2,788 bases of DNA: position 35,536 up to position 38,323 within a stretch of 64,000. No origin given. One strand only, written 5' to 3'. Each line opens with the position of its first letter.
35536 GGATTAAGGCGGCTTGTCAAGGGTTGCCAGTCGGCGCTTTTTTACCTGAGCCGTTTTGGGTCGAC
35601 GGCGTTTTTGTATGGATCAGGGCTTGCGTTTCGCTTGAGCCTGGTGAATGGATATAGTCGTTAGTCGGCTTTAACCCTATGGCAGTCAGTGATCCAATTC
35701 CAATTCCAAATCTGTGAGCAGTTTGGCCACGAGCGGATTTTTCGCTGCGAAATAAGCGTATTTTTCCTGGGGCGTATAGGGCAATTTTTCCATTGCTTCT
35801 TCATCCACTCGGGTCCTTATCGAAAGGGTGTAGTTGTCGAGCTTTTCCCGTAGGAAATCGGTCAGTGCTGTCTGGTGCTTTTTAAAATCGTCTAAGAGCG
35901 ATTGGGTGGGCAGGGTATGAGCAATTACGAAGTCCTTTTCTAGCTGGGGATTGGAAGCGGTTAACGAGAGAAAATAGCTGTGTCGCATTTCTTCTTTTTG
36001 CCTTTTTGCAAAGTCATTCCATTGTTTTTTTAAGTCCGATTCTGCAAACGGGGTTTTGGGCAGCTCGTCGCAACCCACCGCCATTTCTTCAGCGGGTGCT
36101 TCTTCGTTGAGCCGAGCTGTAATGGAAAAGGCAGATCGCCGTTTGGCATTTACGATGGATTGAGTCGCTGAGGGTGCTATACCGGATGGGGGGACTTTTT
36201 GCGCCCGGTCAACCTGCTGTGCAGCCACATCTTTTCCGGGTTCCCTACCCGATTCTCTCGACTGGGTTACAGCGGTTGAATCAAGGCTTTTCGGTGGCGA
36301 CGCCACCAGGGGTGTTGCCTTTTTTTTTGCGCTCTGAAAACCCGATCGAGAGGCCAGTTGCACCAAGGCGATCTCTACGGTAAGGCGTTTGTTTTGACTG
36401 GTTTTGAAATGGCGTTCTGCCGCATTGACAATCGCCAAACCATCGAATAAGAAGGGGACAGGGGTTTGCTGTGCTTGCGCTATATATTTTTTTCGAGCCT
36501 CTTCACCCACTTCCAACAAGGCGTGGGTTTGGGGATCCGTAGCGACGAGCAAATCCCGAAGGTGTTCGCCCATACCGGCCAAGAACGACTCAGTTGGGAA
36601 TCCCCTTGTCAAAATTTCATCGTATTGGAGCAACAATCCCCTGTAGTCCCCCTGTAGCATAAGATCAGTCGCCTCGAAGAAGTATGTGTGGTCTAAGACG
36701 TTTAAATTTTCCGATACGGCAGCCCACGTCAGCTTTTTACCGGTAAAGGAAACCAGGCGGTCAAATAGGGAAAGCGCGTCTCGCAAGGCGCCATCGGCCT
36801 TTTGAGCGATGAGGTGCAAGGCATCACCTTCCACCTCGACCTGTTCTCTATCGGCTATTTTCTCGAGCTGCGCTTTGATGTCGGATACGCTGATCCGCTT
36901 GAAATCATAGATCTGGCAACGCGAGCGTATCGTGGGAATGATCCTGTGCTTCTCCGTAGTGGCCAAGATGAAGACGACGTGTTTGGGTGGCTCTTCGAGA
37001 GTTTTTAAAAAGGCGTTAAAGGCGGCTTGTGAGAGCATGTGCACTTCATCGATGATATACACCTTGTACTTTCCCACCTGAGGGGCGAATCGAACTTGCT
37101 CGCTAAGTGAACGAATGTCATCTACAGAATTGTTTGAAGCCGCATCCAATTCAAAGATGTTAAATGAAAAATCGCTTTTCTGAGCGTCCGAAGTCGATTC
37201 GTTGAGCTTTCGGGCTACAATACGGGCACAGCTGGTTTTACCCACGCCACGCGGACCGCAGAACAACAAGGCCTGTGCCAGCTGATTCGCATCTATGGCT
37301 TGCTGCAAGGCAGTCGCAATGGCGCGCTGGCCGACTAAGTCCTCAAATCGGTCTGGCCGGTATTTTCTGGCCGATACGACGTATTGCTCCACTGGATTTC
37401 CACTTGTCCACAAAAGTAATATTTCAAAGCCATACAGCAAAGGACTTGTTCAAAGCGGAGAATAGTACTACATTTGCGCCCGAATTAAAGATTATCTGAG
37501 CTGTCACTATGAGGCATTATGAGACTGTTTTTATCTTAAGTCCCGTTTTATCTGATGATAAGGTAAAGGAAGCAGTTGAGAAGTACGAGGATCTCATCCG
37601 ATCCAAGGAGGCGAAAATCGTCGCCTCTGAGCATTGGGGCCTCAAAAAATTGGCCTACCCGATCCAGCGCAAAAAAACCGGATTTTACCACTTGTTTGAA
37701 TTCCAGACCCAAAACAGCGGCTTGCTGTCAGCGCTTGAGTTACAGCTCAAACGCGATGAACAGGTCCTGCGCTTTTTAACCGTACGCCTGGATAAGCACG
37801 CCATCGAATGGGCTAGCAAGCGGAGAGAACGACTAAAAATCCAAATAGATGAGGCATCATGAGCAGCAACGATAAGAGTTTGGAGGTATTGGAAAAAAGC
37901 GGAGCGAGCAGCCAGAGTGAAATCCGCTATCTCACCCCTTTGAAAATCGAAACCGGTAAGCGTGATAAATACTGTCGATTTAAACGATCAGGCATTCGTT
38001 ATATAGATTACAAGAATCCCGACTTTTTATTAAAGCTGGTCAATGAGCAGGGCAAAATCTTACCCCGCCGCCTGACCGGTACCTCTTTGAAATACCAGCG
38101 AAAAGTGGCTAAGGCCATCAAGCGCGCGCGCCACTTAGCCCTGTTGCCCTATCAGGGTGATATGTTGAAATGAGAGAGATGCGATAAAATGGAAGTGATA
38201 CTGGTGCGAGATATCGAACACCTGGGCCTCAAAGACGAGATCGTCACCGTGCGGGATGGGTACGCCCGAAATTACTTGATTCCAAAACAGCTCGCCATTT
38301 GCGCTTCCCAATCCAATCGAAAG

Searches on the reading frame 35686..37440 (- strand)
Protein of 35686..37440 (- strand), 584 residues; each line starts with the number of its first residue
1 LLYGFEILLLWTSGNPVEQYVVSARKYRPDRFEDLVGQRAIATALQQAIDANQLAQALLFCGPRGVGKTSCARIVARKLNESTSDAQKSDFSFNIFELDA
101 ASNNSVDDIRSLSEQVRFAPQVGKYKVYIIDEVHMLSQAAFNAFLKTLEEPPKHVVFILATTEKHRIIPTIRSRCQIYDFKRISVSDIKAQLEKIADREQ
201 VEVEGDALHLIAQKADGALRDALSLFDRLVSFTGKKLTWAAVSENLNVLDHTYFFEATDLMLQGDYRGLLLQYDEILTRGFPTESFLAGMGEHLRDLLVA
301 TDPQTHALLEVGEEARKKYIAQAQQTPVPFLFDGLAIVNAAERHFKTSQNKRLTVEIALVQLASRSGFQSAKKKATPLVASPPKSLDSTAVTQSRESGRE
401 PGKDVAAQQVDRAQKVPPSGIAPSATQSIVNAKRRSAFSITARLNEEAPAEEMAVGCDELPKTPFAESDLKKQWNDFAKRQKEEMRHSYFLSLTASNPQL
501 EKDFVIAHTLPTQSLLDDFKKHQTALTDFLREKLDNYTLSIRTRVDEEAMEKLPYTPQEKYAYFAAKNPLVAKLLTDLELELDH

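Call 13: search_protein_families(library=pfam, proteins=[window:35686-37440:-])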
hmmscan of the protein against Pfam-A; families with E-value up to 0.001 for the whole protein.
window:35686-37440:- (584 aa): 16 families
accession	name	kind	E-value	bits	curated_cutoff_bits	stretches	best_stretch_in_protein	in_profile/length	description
PF13177.12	DNA_pol3_delta2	-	5.2e-35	121.2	27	1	38-183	2-160/161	DNA polymerase III, delta subunit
PF00004.35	AAA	-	9.8e-15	55.6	21.2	1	58-177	1-125/131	ATPase family associated with various cellular activities (AAA)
PF22608.2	DNAX_ATPase_lid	-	3e-13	49.8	27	1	188-233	2-47/49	DNA polymerase III clamp loader subunit, ATPase lid domain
PF13401.12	AAA_22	-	3.9e-08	34.1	27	1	55-163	5-124/130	AAA domain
PF05496.18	RuvB_N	-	8e-08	32.6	27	1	28-84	2-62/159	Holliday junction DNA helicase RuvB P-loop domain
PF03215.21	Rad17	-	2.3e-07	31.3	23.8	1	25-131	11-115/186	Rad17 P-loop domain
PF12169.13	DNA_pol3_gamma3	-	5.7e-07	29.8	24.4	1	240-370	4-135/143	DNA polymerase III subunits gamma and tau domain III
PF13173.12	AAA_14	-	3.1e-06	27.6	27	1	57-161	4-97/129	AAA domain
PF12775.13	AAA_7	-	1.5e-05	25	25.8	1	55-141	33-117/181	P-loop containing dynein motor region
PF21960.2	RCF1-5-like_lid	-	2.2e-05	24.7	27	1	192-223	3-35/43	RCF1/5-like, AAA+ ATPase lid domain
PF06068.19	TIP49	-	6.4e-05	22.7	23.8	0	33-84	24-79/347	TIP49 P-loop domain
PF07728.20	AAA_5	-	6.6e-05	23.4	22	1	58-150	2-92/139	AAA domain (dynein-related subfamily)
PF13191.12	AAA_16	-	0.00012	23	32.6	0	37-82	4-51/167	AAA ATPase domain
PF13604.12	AAA_30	-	0.00021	21.5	27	1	56-158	19-122/191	AAA domain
PF13479.12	AAA_24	-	0.00073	19.9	27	0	58-139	5-79/195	AAA domain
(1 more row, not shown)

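Call 19: find_homologous_proteins(query=window:35686-37440:-, max_evalue=1e-60)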
Query window:35686-37440:- (584 aa): 8000 proteins with E <= 1e-60 among 8000 candidates; the best 120 are listed.
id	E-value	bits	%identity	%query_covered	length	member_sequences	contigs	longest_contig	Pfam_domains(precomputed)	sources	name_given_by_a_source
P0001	0.0e+0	1246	100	97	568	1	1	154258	PF13173.13,PF12169.14,PF12775.14,PF00004.36,PF13401.13,PF22608.3,PF21960.3,PF05496.19,PF13177.13,PF03215.22,PF28557.1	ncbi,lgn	-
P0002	9.6e-272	921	76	97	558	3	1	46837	PF13173.13,PF00004.36,PF13401.13,PF22608.3,PF05496.19,PF13177.13,PF03215.22,PF28557.1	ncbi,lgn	-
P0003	2.1e-208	712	58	97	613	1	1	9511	PF13173.13,PF12169.14,PF13604.13,PF00004.36,PF13401.13,PF22608.3,PF05496.19,PF13177.13,PF28557.1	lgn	-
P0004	7.5e-197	674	60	97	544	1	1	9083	PF13173.13,PF12169.14,PF13604.13,PF00004.36,PF13401.13,PF22608.3,PF05496.19,PF13177.13,PF07728.21,PF03215.22,PF28557.1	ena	-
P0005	6.4e-166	572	50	97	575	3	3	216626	PF13173.13,PF12169.14,PF00004.36,PF13401.13,PF22608.3,PF05496.19,PF13177.13,PF28557.1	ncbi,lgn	-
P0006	5.9e-165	568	50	97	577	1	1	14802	PF13173.13,PF12169.14,PF13604.13,PF00004.36,PF13401.13,PF22608.3,PF05496.19,PF13177.13,PF03215.22,PF28557.1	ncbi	ncbi:MAG: DNA polymerase III subunit gamma/tau [Bacteroidota bacterium]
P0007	8.0e-164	565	48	97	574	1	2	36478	PF13173.13,PF12169.14,PF20184.5,PF00004.36,PF13401.13,PF22608.3,PF05496.19,PF13177.13,PF03215.22,PF28557.1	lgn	-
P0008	9.0e-164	565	50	96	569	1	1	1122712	PF13173.13,PF00004.36,PF13401.13,PF22608.3,PF21960.3,PF05496.19,PF13177.13,PF28557.1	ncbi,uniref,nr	ncbi:DNA polymerase III subunit gamma/tau [Tenacibaculum sp. SG-28]|uniref:DNA polymerase III subuni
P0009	1.1e-163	564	48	97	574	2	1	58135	PF13173.13,PF00004.36,PF13401.13,PF22608.3,PF05496.19,PF13177.13,PF03215.22,PF28557.1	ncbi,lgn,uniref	ncbi:DNA polymerase III subunit gamma/tau [Galbibacter sp. PAP.153]|uniref:DNA polymerase III subuni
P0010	2.3e-163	563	48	97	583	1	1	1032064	PF13173.13,PF12169.14,PF00004.36,PF13401.13,PF22608.3,PF05496.19,PF13177.13,PF03215.22,PF28557.1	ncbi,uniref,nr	ncbi:DNA polymerase III subunit gamma/tau [Leptobacterium flavescens]|uniref:DNA polymerase III subu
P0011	3.8e-163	562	48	97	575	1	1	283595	PF13173.13,PF21694.3,PF12169.14,PF00004.36,PF13401.13,PF22608.3,PF05496.19,PF13177.13,PF03215.22,PF28557.1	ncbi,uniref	ncbi:DNA polymerase III subunit gamma/tau [Leptobacterium sp. I13]|uniref:DNA polymerase III subunit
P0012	4.6e-163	562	49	97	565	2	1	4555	PF13173.13,PF21694.3,PF00004.36,PF13401.13,PF22608.3,PF21960.3,PF05496.19,PF13177.13,PF07728.21,PF28557.1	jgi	-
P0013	6.7e-163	562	48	97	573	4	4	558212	PF13173.13,PF00004.36,PF13401.13,PF22608.3,PF05496.19,PF13177.13,PF28557.1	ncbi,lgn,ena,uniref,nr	ncbi:DNA polymerase III subunit gamma/tau [Galbibacter orientalis]|uniref:DNA polymerase III subunit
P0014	7.6e-163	561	49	97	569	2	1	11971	PF13173.13,PF00004.36,PF13401.13,PF22608.3,PF21960.3,PF05496.19,PF13177.13,PF28557.1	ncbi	-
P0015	2.0e-162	560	48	97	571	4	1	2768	PF13173.13,PF12169.14,PF00004.36,PF13401.13,PF22608.3,PF05496.19,PF13177.13,PF03215.22,PF28557.1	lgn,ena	-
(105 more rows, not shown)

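Call 20: find_encoding_contigs(protein=P0002, flank=10000, max_places=4)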
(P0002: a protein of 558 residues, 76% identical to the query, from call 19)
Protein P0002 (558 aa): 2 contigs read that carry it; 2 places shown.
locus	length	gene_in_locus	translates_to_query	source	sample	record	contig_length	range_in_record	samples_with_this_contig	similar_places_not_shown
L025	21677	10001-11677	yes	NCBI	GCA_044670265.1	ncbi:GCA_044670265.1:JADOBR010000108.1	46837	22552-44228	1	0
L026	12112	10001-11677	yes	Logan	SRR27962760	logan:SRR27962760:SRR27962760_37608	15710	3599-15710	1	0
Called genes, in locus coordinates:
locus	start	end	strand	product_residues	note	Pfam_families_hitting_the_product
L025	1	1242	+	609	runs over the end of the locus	PF14849:YidC_periplas, PF02096:60KD_IMP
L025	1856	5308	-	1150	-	PF00873:ACR_tran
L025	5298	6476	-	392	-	PF25919:BSH_CusB (faint), PF00364:Biotin_lipoyl (faint), PF25973:BSH_CzcB, PF25917:BSH_RND, PF25997:BSH_YhbJ (faint), PF25893:HH_CzcB, PF25954:Beta-barrel_RND_2, PF25989:YknX_C (weak)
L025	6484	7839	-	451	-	PF02321:OEP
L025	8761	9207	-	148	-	PF01281:Ribosomal_L9_N, PF03948:Ribosomal_L9_C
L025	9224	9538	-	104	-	PF01084:Ribosomal_S18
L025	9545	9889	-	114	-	PF01250:Ribosomal_S6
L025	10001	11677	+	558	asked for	PF03215:Rad17 (weak), PF05496:RuvB_N (weak), PF13177:DNA_pol3_delta2, PF13401:AAA_22 (faint), PF00004:AAA, PF13173:AAA_14 (faint), PF22608:DNAX_ATPase_lid, PF28557:DUF8439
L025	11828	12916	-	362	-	PF05343:Peptidase_M42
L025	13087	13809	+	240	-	PF14355:Abi_C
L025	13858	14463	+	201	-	PF14127:DUF4294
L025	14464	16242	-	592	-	PF13687:DUF4153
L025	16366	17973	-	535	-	PF13541:ChlI, PF00493:MCM, PF01078:Mg_chelatase, PF07728:AAA_5, PF13335:Mg_chelatase_C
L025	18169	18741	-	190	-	-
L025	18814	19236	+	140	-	PF03061:4HBT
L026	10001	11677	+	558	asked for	PF03215:Rad17 (weak), PF05496:RuvB_N (weak), PF13177:DNA_pol3_delta2, PF13401:AAA_22 (faint), PF00004:AAA, PF13173:AAA_14 (faint), PF22608:DNAX_ATPase_lid, PF28557:DUF8439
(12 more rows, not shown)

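Call 21: find_encoding_contigs(protein=P0001, flank=10000, max_places=4)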
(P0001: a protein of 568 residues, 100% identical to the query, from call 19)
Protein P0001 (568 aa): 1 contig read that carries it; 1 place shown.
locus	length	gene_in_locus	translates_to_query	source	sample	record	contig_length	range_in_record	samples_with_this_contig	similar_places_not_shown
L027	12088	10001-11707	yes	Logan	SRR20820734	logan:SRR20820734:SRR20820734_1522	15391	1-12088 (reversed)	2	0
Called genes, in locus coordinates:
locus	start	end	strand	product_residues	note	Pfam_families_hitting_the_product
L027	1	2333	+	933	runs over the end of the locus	PF00005:ABC_tran (faint), PF02463:SMC_N (faint), PF13191:AAA_16 (faint), PF13555:AAA_29 (faint), PF20703:nSTAND1 (faint), PF13304:AAA_21 (faint), PF17760:UvrA_inter, PF17755:UvrA_DNA-bind, +1 more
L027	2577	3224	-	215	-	PF02230:Abhydrolase_2, PF12146:Hydrolase_4 (faint), PF00561:Abhydrolase_1, PF12697:Abhydrolase_6 (weak), PF00756:Esterase (weak), PF00326:Peptidase_S9 (faint)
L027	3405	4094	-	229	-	PF05552:MS_channel_1st_1 (weak), PF00924:MS_channel_2nd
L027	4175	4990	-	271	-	PF09674:DUF2400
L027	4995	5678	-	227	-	PF00005:ABC_tran, PF13304:AAA_21 (faint)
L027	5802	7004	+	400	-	PF08442:ATP-grasp_2, PF13549:ATP-grasp_5 (faint), PF24948:Citrate_synth_N, PF00549:Ligase_CoA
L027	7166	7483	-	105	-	-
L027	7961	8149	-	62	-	-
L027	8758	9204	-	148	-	PF01281:Ribosomal_L9_N, PF03948:Ribosomal_L9_C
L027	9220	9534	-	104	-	PF01084:Ribosomal_S18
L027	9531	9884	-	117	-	PF01250:Ribosomal_S6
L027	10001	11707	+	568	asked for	PF03215:Rad17 (weak), PF05496:RuvB_N (weak), PF12775:AAA_7 (weak), PF13177:DNA_pol3_delta2, PF13401:AAA_22 (weak), PF00004:AAA, PF22608:DNAX_ATPase_lid, PF28557:DUF8439, +3 more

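Call 35: find_encoding_contigs(protein=P0003, flank=10000, max_places=3)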
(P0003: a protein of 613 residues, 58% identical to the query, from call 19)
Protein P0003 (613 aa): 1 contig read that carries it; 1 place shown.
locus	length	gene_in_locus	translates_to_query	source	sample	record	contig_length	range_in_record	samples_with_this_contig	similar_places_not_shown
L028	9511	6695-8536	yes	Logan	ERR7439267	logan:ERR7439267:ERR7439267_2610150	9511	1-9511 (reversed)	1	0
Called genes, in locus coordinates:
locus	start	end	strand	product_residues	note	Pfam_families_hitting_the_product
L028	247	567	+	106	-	-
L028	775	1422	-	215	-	PF02230:Abhydrolase_2, PF00561:Abhydrolase_1 (faint), PF00326:Peptidase_S9 (faint), PF00756:Esterase (weak), PF01738:DLH (weak)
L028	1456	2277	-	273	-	PF05552:MS_channel_1st_1 (weak), PF21088:MS_channel_1st (weak), PF00924:MS_channel_2nd, PF21082:MS_channel_3rd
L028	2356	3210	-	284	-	PF09674:DUF2400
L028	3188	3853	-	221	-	PF00005:ABC_tran, PF13304:AAA_21 (faint)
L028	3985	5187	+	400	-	PF08442:ATP-grasp_2, PF13549:ATP-grasp_5 (faint), PF24948:Citrate_synth_N, PF00549:Ligase_CoA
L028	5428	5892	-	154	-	PF01281:Ribosomal_L9_N, PF03948:Ribosomal_L9_C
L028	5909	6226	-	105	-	PF01084:Ribosomal_S18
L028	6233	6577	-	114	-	PF01250:Ribosomal_S6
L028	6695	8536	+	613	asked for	PF05496:RuvB_N, PF13173:AAA_14 (weak), PF13177:DNA_pol3_delta2, PF13401:AAA_22 (weak), PF00004:AAA, PF22608:DNAX_ATPase_lid, PF12169:DNA_pol3_gamma3, PF28557:DUF8439, +1 more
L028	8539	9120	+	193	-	PF06175:MiaE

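Call 36: find_encoding_contigs(protein=P0004, flank=10000, max_places=3)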
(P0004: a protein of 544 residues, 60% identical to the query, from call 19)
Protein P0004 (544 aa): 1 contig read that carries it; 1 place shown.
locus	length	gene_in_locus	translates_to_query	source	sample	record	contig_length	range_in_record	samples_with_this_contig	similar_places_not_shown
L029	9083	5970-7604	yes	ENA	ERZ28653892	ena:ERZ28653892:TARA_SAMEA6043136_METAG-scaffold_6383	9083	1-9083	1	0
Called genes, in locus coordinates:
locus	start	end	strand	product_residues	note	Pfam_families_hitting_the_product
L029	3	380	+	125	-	?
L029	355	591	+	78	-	-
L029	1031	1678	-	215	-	PF00756:Esterase (weak), PF02230:Abhydrolase_2, PF00561:Abhydrolase_1 (weak), PF12146:Hydrolase_4 (faint), PF00326:Peptidase_S9 (faint), PF01738:DLH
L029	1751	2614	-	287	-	PF09674:DUF2400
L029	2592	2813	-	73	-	-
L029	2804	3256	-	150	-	PF00005:ABC_tran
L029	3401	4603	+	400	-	PF08442:ATP-grasp_2, PF13549:ATP-grasp_5 (faint), PF24948:Citrate_synth_N, PF00549:Ligase_CoA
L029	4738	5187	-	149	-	PF01281:Ribosomal_L9_N, PF03948:Ribosomal_L9_C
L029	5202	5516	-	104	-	PF01084:Ribosomal_S18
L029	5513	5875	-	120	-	PF01250:Ribosomal_S6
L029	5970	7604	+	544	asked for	PF03215:Rad17 (weak), PF05496:RuvB_N (weak), PF13177:DNA_pol3_delta2, PF13604:AAA_30 (weak), PF00004:AAA, PF13173:AAA_14 (weak), PF22608:DNAX_ATPase_lid, PF28557:DUF8439, +3 more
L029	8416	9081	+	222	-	?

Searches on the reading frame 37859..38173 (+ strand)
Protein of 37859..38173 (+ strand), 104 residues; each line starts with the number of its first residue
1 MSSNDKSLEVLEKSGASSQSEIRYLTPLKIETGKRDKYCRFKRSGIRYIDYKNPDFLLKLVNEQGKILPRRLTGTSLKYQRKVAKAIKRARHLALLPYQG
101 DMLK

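Call 17: find_encoding_contigs(protein=window:37859-38173:+, flank=10000, max_places=10)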
Protein window:37859-38173:+ (104 aa): 5 contigs read that carry it; 5 places shown.
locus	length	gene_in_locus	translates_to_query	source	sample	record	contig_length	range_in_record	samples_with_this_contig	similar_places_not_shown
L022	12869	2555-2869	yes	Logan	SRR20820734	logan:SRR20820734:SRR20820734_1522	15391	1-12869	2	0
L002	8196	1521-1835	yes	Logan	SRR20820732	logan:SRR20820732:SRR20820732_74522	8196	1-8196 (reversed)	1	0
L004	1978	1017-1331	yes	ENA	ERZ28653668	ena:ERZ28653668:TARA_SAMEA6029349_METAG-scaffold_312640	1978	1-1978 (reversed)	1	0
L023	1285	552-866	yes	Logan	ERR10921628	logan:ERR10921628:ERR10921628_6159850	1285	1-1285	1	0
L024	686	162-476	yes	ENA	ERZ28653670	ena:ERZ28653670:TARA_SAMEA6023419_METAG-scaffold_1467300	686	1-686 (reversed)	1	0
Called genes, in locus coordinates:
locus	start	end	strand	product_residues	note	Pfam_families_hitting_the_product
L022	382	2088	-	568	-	PF03215:Rad17 (weak), PF05496:RuvB_N (weak), PF12775:AAA_7 (weak), PF13177:DNA_pol3_delta2, PF13401:AAA_22 (weak), PF00004:AAA, PF22608:DNAX_ATPase_lid, PF28557:DUF8439, +3 more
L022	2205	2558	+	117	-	PF01250:Ribosomal_S6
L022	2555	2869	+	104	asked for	PF01084:Ribosomal_S18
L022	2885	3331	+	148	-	PF01281:Ribosomal_L9_N, PF03948:Ribosomal_L9_C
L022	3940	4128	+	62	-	-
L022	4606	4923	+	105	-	-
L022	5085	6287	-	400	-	PF08442:ATP-grasp_2, PF13549:ATP-grasp_5 (faint), PF24948:Citrate_synth_N, PF00549:Ligase_CoA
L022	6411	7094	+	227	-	PF00005:ABC_tran, PF13304:AAA_21 (faint)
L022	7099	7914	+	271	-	PF09674:DUF2400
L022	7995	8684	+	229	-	PF05552:MS_channel_1st_1 (weak), PF00924:MS_channel_2nd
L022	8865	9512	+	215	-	PF02230:Abhydrolase_2, PF12146:Hydrolase_4 (faint), PF00561:Abhydrolase_1, PF12697:Abhydrolase_6 (weak), PF00756:Esterase (weak), PF00326:Peptidase_S9 (faint)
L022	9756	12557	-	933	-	PF00005:ABC_tran (faint), PF02463:SMC_N (faint), PF13191:AAA_16 (faint), PF13555:AAA_29 (faint), PF20703:nSTAND1 (faint), PF13304:AAA_21 (faint), PF17760:UvrA_inter, PF17755:UvrA_DNA-bind, +1 more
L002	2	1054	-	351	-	?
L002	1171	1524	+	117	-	PF01250:Ribosomal_S6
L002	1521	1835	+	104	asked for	PF01084:Ribosomal_S18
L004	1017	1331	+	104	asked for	PF01084:Ribosomal_S18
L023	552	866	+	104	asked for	PF01084:Ribosomal_S18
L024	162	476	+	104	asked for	PF01084:Ribosomal_S18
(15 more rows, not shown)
